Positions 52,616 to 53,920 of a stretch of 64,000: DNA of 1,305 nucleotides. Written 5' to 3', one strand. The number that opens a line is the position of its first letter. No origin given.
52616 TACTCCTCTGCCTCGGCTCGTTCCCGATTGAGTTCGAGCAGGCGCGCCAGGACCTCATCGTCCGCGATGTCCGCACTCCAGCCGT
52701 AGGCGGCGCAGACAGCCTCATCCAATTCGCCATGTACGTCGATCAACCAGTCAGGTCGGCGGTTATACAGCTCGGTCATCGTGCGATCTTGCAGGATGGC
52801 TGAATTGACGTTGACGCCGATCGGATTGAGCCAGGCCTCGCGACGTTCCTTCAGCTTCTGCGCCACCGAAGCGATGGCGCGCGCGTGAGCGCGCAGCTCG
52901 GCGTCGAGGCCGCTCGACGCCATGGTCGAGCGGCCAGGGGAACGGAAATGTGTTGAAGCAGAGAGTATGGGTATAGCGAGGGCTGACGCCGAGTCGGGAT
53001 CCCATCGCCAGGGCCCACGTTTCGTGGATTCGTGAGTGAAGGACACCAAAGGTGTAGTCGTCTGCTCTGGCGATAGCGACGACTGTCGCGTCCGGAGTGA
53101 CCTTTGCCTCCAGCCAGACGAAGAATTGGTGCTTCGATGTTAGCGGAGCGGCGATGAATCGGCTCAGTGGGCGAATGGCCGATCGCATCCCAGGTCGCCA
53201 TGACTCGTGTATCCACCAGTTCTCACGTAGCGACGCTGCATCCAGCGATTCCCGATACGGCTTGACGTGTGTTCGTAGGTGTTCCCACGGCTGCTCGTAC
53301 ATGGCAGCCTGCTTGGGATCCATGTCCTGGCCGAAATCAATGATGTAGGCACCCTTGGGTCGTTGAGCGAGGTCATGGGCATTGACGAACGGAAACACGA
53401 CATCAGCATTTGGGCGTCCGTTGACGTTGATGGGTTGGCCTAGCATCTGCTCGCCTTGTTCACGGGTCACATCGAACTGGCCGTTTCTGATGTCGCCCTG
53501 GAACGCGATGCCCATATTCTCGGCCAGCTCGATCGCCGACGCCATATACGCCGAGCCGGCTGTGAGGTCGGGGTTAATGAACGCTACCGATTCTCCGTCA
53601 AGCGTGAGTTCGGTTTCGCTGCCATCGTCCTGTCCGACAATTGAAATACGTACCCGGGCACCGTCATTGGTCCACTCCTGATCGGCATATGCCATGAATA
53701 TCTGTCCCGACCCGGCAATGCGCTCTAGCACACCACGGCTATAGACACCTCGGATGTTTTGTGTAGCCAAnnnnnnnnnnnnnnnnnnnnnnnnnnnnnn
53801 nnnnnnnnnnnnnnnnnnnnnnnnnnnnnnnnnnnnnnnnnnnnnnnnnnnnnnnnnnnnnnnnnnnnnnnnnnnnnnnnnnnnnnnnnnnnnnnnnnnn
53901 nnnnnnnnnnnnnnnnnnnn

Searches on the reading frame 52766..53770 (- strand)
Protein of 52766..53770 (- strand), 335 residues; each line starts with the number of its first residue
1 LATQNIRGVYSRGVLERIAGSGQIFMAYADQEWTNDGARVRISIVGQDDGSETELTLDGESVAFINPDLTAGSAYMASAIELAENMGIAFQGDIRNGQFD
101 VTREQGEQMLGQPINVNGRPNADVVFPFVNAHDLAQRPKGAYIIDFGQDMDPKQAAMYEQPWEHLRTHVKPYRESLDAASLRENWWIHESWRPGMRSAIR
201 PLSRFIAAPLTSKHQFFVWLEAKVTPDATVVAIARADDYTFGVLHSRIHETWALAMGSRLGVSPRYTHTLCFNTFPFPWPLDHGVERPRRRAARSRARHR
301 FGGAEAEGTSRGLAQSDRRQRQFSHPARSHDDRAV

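Call 78: search_protein_families(library=pfam, proteins=[window:52766-53770:-], max_evalue=0.001)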
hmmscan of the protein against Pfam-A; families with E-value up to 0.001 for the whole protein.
window:52766-53770:- (335 aa): 1 family
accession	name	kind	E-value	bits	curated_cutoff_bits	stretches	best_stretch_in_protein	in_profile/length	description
PF20466.3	MmeI_TRD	-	1.4e-12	47.9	27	1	218-278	145-205/207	MmeI, target recognition domain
